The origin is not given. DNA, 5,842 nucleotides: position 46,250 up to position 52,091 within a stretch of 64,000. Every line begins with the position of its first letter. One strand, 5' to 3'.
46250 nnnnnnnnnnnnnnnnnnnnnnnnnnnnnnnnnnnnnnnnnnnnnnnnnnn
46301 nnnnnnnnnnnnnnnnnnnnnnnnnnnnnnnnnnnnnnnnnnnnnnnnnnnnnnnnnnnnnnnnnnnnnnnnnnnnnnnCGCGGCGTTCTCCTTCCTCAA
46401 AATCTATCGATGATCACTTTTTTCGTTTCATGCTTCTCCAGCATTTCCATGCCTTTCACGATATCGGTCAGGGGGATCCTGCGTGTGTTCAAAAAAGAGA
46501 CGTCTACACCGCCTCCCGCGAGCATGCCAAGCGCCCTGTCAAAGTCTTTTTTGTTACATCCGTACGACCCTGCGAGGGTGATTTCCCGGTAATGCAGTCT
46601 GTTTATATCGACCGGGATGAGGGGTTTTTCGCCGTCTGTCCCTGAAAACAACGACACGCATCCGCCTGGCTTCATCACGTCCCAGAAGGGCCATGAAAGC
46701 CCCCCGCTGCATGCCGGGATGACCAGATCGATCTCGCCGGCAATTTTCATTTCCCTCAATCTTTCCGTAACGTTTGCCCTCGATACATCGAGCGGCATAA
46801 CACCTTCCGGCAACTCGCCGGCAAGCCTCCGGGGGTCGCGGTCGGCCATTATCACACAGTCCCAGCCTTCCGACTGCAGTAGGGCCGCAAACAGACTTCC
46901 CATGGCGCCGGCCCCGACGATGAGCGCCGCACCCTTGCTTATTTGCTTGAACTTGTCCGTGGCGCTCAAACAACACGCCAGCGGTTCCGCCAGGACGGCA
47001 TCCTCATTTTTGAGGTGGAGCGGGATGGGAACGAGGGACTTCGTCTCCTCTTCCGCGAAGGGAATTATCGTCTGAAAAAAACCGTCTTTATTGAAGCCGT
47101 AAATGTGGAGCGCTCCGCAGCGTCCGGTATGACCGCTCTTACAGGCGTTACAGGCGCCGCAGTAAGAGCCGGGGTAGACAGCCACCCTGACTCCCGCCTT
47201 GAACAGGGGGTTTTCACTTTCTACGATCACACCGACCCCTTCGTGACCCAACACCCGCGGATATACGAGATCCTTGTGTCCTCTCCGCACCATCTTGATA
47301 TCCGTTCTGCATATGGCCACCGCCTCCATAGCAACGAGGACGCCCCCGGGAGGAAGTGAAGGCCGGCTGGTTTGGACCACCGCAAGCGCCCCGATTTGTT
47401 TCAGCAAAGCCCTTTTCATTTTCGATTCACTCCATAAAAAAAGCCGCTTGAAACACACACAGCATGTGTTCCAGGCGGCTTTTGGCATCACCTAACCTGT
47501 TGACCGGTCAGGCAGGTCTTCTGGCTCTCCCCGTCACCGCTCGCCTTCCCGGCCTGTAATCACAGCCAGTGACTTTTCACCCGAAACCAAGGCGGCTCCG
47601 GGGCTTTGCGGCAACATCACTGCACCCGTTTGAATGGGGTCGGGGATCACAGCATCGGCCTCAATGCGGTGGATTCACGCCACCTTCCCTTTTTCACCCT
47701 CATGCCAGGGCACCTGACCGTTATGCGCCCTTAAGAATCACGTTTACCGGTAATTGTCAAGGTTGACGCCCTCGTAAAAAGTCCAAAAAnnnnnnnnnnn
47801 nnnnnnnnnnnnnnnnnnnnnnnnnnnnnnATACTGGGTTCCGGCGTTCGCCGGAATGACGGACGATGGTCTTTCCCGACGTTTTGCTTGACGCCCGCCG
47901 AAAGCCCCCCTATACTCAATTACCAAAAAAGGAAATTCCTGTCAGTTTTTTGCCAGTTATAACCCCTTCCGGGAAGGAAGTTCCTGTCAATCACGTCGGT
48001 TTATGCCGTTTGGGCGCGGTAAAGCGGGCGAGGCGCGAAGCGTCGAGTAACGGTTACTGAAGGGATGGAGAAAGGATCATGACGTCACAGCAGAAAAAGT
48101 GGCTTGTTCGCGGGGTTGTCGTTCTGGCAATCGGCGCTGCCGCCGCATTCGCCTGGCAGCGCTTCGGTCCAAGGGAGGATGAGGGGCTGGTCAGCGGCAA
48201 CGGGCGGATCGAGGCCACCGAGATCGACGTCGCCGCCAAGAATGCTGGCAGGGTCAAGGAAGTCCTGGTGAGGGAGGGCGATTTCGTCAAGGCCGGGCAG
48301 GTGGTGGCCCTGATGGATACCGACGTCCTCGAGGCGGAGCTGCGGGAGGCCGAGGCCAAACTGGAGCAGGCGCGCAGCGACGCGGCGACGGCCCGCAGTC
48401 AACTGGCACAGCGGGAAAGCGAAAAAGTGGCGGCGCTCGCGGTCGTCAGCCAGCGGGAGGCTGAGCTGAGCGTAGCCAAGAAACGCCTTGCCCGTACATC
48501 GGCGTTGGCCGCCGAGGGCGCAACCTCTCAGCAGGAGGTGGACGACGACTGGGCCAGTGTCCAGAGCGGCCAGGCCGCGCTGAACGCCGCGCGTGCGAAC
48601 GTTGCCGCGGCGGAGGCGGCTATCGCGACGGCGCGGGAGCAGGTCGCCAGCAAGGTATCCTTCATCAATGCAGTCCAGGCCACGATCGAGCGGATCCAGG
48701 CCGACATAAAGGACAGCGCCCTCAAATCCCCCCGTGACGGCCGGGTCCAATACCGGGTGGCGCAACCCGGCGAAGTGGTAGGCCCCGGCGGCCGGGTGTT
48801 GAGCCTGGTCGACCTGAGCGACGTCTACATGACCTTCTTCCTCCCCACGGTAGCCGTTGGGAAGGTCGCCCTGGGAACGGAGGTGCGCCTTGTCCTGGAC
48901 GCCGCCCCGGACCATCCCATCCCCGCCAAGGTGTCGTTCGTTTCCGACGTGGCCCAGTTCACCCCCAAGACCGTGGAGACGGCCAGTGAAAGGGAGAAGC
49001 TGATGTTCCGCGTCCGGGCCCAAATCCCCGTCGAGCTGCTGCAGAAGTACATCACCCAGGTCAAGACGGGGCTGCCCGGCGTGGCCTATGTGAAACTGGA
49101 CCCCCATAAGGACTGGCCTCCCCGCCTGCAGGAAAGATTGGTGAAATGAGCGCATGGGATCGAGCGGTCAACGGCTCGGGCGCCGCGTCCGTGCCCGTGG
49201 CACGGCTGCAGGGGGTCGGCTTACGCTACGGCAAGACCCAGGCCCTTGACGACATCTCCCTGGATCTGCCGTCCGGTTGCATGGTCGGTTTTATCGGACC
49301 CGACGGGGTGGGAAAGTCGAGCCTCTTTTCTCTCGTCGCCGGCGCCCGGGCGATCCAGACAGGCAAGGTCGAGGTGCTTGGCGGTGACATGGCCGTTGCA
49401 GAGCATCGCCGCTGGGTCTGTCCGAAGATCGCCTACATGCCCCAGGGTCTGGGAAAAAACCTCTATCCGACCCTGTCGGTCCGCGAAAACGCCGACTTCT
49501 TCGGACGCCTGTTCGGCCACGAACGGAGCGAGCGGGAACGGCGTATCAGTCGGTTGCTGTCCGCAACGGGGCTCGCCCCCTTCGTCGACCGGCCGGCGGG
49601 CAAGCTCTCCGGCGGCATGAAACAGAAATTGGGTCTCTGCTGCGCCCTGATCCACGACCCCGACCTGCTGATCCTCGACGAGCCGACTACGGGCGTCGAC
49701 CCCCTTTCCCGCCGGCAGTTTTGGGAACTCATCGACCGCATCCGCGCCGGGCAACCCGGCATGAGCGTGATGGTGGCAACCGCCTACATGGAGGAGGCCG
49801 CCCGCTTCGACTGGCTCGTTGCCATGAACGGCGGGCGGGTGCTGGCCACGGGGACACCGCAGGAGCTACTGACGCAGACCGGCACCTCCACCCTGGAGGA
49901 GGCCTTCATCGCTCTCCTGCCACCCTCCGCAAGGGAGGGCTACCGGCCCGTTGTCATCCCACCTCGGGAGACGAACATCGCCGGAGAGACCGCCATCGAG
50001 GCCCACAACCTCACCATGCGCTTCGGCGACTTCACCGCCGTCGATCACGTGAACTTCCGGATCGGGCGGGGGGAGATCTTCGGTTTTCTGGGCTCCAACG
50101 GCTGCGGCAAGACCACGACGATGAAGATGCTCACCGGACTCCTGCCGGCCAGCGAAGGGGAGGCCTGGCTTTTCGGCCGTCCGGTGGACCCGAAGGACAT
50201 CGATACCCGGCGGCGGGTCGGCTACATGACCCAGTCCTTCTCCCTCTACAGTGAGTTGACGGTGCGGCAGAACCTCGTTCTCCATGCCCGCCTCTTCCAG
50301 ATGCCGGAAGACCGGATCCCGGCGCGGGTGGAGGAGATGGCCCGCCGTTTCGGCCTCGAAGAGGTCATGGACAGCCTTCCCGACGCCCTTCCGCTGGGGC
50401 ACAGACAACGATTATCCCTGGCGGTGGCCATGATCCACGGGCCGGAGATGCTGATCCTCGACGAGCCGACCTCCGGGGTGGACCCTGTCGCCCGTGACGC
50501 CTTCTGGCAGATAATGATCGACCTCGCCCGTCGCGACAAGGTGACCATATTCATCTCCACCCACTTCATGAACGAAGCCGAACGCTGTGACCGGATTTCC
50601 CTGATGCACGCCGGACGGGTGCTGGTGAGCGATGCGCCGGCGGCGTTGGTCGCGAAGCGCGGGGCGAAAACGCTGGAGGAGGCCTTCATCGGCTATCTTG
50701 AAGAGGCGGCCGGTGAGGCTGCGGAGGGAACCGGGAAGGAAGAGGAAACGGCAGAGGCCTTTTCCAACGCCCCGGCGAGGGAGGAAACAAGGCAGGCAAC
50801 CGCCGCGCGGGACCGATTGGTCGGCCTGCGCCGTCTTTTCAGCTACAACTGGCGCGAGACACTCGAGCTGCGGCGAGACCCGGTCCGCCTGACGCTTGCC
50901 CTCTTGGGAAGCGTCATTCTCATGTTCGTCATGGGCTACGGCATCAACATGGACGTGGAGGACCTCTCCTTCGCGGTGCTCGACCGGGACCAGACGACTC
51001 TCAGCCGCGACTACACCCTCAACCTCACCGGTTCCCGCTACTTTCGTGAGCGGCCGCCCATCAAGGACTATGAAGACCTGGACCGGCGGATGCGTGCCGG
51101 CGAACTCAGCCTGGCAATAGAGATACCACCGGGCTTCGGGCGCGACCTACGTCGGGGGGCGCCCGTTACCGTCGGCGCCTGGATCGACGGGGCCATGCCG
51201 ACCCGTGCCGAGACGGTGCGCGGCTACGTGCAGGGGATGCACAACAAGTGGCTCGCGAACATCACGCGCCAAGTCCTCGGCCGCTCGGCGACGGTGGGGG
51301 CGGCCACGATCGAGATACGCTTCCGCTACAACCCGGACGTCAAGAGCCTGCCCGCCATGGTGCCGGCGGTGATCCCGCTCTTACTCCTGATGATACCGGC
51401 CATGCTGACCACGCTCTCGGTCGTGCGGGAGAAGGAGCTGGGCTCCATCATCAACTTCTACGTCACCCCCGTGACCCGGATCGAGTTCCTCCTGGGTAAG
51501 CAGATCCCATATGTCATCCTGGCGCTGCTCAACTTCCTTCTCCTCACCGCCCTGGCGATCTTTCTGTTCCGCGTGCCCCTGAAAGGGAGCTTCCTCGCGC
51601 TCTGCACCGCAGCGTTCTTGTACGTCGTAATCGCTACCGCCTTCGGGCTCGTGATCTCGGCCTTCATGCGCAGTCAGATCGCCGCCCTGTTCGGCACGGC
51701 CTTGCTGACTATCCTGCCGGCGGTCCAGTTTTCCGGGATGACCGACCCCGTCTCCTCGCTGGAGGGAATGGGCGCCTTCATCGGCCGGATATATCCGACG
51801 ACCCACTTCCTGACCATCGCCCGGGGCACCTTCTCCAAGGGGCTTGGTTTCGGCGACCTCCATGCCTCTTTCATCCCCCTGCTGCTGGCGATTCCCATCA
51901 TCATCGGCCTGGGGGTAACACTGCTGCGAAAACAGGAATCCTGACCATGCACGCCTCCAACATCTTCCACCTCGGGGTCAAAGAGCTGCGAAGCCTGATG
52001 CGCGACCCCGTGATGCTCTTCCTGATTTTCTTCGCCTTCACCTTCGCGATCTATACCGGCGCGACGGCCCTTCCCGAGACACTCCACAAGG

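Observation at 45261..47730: Cobalamin riboswitch controls an uncharacterised operon: MDR Zn-dehydrogenase plus a divergent TrpD-like phosphoribosyltransferase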

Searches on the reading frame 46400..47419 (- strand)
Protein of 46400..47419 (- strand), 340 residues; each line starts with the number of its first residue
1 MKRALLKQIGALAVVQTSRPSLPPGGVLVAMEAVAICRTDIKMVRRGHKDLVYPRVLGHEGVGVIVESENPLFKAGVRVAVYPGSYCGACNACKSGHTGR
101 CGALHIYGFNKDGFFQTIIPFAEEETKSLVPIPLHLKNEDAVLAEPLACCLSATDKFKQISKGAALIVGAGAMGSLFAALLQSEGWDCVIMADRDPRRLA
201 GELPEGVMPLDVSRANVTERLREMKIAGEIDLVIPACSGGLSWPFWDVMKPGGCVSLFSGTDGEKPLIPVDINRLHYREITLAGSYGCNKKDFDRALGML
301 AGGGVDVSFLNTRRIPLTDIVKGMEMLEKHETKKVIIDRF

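Call 9: search_protein_families(library=pfam, proteins=[window:46400-47419:-], max_evalue=0.01)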
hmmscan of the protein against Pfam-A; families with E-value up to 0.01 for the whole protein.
window:46400-47419:- (340 aa): 6 families
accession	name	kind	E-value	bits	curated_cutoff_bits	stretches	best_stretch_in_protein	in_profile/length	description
PF08240.17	ADH_N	-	2.1e-20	73.3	23.5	1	24-125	2-98/104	Alcohol dehydrogenase GroES-like domain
PF00107.32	ADH_zinc_N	-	2.2e-07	31.3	31.8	1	173-300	2-127/129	Zinc-binding dehydrogenase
PF02558.23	ApbA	-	3.6e-06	27.1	22.2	1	166-234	2-71/150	Ketopantoate reductase PanE/ApbA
PF01488.26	Shikimate_DH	-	2.7e-05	24.7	24.3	1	153-205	3-54/138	Shikimate / quinate 5-dehydrogenase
PF00899.27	ThiF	-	0.0025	17.4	28.1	1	155-195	13-53/238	ThiF family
PF16912.11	Glu_dehyd_C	-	0.0037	17.2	34.9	1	143-325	6-199/211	Glucose dehydrogenase C-terminus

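Call 10: search_protein_families(library=ncbifam, proteins=[window:46400-47419:-], max_evalue=0.01)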
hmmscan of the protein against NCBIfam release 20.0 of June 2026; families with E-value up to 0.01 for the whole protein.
window:46400-47419:- (340 aa): 26 families (the best 25 are shown)
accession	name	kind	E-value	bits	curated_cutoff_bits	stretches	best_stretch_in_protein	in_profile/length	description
NF041097.1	keto_inos_dh_IolM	equivalog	8.9e-30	103.6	450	1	11-337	39-387/389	scyllo-inosose 3-dehydrogenase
NF003808.0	PRK05396.1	equivalog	1.8e-28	99.4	380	1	12-338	13-339/341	L-threonine 3-dehydrogenase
NF007489.0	PRK10083.1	equivalog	7.5e-27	94.2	376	1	1-333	1-329/339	Zn-dependent oxidoreductase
TIGR00692.1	tdh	equivalog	1.3e-24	86.8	458.35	1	13-337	12-338/340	L-threonine 3-dehydrogenase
NF007375.0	PRK09880.1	equivalog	2e-24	86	469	1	26-336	29-340/344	L-idonate 5-dehydrogenase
NF010344.0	PRK13771.1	subfamily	5.8e-23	81.4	349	1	1-171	1-172/334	putative alcohol dehydrogenase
NF041172.1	AcrlCoa_red_Thmprot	equivalog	2.2e-20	72.9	500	1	4-336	4-331/334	acryloyl-CoA reductase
TIGR03366.1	HpnZ_proposed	hypoth_equivalog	4.5e-19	68.8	328.1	1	20-318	1-313/315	putative phosphonate catabolism associated alcohol dehydrogenase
NF006940.0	PRK09422.1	equivalog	1.2e-14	54.1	344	1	1-325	1-323/338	alcohol dehydrogenase AdhP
NF047908.1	AldhRedAhr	equivalog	6.9e-14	51.5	470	1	10-333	14-328/335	NADPH-dependent aldehyde reductase Ahr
NF007642.0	PRK10309.1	equivalog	2.1e-12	47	550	1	2-200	2-199/347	galactitol-1-phosphate 5-dehydrogenase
TIGR03201.1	dearomat_had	equivalog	6.3e-11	42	338.65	1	19-203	18-207/349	6-hydroxycyclohex-1-ene-1-carbonyl-CoA dehydrogenase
TIGR02822.1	adh_fam_2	subfamily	1.1e-10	41.2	283.5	1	9-116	12-122/329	zinc-binding alcohol dehydrogenase family protein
TIGR02819.1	fdhA_non_GSH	equivalog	5.1e-10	38.5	636.95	1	26-102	38-115/397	formaldehyde dehydrogenase, glutathione-independent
TIGR02818.1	adh_III_F_hyde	equivalog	7.8e-10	38.3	543.95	1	25-104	27-108/368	S-(hydroxymethyl)glutathione dehydrogenase/class III alcohol dehydrogenase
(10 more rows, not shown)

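Call 41: search_solved_structures(query=window:46400-47419:-, max_evalue=1e-10, show_alignments=1)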
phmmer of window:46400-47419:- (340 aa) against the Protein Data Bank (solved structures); distinct sequences matched with E-value up to 1e-10: 42.
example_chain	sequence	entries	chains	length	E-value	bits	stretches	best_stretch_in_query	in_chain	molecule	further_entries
4ej6_A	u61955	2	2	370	2.4e-27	99.1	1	1-319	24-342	Putative zinc-binding dehydrogenase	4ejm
5kia_A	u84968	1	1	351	1.1e-19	73.9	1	7-338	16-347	L-threonine 3-dehydrogenase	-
8wwd_A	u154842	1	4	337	1.2e-19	73.8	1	8-302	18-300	Zinc-containing alcohol dehydrogenase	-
4ilk_A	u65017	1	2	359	4.1e-19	72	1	1-206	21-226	Starvation sensing protein rspB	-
2dq4_A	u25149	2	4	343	4.2e-19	71.9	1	11-338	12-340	L-threonine 3-dehydrogenase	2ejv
7y9p_A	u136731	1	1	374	5.5e-19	71.6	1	23-300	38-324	Xylitol dehydrogenase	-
6dkh_A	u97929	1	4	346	2.4e-17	66.2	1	25-326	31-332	L-idonate 5-dehydrogenase (NAD(P)(+))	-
1e3j_A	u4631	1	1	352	7.1e-17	64.6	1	12-330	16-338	NADP(H)-DEPENDENT KETOSE REDUCTASE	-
4cpd_A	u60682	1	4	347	1.8e-16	63.3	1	11-337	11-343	ALCOHOL DEHYDROGENASE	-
9u4x_A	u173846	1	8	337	3.1e-16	62.5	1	2-306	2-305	Alcohol dehydrogenase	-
2dfv_A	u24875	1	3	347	8.4e-16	61.1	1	14-289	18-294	Probable L-threonine 3-dehydrogenase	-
2d8a_A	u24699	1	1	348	8.5e-16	61.1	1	14-289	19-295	Probable L-threonine 3-dehydrogenase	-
4oh1_A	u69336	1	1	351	2.6e-15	59.5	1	52-282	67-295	L-iditol 2-dehydrogenase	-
9k8u_A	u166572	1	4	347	3.1e-15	59.2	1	17-338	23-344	alcohol dehydrogenase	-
3m6i_A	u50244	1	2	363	3.9e-15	58.9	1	21-332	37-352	L-arabinitol 4-dehydrogenase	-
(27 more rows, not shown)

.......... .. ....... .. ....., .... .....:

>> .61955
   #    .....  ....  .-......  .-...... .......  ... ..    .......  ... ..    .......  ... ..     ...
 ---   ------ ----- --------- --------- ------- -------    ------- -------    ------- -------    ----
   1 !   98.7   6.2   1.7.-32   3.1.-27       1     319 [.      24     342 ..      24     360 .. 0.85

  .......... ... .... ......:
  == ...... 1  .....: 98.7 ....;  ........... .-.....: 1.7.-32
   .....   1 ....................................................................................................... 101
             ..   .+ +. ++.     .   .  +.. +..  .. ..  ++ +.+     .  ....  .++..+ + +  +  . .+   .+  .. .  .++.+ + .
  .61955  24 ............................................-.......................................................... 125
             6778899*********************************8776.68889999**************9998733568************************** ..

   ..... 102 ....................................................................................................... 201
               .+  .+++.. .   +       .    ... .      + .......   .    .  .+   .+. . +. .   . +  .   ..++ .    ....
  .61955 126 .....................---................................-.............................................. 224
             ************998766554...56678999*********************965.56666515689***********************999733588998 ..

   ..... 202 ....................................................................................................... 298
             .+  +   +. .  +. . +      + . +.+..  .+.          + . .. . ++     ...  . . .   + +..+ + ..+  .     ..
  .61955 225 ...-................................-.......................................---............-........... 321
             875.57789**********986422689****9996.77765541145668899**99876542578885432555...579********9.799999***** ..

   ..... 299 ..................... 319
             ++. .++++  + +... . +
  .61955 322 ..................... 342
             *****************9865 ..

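Call 46: find_homologous_proteins(query=window:46400-47419:-)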
Query window:46400-47419:- (340 aa): 533 proteins with E <= 0.001 among 8000 candidates; the best 120 are listed.
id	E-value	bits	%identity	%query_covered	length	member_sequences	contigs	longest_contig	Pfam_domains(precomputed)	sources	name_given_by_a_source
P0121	1.9e-216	736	94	100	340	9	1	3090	PF00107.33,PF02558.23,PF08240.18,PF01488.27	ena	-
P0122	9.9e-205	697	90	100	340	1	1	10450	PF00107.33,PF08240.18,PF01488.27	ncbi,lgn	-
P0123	6.2e-199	678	86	100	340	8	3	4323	PF00107.33,PF02558.23,PF08240.18,PF01488.27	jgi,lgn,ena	jgi:L-iditol 2-dehydrogenase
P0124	2.4e-145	502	85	75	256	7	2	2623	PF00107.33,PF02558.23,PF01488.27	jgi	-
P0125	1.1e-130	454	57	100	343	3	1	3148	PF00107.33,PF08240.18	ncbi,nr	ncbi:MAG: alcohol dehydrogenase catalytic domain-containing protein [Syntrophales bacterium]|nr:alco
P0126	3.6e-129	449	59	100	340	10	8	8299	PF00107.33,PF08240.18,PF01488.27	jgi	jgi:L-iditol 2-dehydrogenase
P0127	5.4e-126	438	57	100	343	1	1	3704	PF00107.33,PF08240.18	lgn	-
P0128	2.4e-122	426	56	100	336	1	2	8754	PF00107.33,PF08240.18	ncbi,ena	-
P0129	4.9e-122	425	80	70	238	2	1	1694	PF08240.18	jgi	jgi:L-iditol 2-dehydrogenase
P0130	8.1e-122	425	55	100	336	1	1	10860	PF00107.33,PF08240.18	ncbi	-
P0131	2.3e-120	420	55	100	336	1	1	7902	PF00107.33,PF08240.18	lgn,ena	-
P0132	1.4e-119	417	55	100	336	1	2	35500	PF00107.33,PF08240.18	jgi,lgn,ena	-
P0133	1.9e-119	417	55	100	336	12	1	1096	PF00107.33,PF08240.18,PF01488.27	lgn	-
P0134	9.4e-119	414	54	100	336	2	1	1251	PF00107.33,PF08240.18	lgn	-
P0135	1.1e-118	414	55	100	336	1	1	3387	PF00107.33,PF08240.18,PF01488.27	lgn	-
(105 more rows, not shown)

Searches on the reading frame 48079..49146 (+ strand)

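Call 12: search_protein_families(library=pfam, proteins=[window:48079-49146:+], max_evalue=0.001)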
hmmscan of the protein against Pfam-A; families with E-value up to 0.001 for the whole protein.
window:48079-49146:+ (356 aa): 5 families
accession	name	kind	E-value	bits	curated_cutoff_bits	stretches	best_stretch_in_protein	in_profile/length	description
PF16576.10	HlyD_D23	-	8.3e-15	55.1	30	1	46-299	17-195/214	Barrel-sandwich domain of CusB or HlyD membrane-fusion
PF13437.12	HlyD_3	-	4.8e-14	53.4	22.2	1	215-319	2-96/106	HlyD family secretion protein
PF00529.27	CusB_dom_1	-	1.3e-06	29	26.5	1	179-338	3-87/89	Cation efflux system protein CusB domain 1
PF13533.13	Biotin_lipoyl_2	-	3.5e-06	27.2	29.8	1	51-75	3-27/32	Biotin-lipoyl like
PF00364.28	Biotin_lipoyl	-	4.8e-05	23.6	22.1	0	48-78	42-72/73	Biotin-requiring enzyme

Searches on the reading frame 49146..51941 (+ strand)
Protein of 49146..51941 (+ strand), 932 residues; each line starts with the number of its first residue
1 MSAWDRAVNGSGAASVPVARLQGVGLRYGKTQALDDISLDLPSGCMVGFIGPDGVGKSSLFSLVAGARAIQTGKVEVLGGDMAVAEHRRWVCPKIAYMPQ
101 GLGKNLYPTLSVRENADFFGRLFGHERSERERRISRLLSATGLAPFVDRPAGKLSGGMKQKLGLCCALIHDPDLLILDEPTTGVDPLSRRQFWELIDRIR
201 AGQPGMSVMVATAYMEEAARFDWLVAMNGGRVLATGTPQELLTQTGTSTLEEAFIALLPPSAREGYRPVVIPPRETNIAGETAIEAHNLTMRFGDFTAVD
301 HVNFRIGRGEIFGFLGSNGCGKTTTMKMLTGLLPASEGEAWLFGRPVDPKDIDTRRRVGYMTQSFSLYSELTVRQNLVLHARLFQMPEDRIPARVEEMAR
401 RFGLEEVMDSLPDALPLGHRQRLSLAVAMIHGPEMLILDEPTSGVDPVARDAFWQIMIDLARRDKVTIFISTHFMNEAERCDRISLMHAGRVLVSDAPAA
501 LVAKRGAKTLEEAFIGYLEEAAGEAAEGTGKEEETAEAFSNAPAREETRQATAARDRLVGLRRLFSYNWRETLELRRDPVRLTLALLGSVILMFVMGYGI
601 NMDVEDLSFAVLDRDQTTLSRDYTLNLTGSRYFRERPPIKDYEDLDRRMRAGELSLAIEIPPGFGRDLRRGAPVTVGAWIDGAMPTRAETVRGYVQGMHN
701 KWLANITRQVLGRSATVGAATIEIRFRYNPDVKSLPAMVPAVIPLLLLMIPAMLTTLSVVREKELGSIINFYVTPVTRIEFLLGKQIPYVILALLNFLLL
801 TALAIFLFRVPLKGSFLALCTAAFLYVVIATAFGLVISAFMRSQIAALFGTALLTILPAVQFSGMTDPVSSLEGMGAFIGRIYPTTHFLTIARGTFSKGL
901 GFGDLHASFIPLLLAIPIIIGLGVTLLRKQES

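Call 12: search_protein_families(library=pfam, proteins=[window:49146-51941:+], max_evalue=0.001)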
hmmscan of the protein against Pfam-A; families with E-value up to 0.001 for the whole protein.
window:49146-51941:+ (932 aa): 6 families
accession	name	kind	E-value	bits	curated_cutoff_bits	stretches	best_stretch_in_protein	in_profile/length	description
PF00005.33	ABC_tran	-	3.2e-59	199.9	25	2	300-443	2-137/137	ABC transporter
PF12698.13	ABC2_membrane_3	-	2.1e-39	136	31.6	1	586-923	12-345/347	ABC-2 family transporter protein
PF13304.12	AAA_21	-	6e-18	66.4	27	2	149-201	233-288/304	AAA domain, putative AbiEii toxin, Type IV TA system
PF01061.29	ABC2_membrane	-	7.5e-14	52.2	26.9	1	740-895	52-209/211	ABC-2 type transporter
PF12679.13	ABC2_membrane_2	-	8.6e-11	42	27.2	1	667-901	72-247/283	ABC-2 family transporter protein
PF03193.22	RsgA_GTPase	-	0.00075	19.8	30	0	32-75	95-137/174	RsgA GTPase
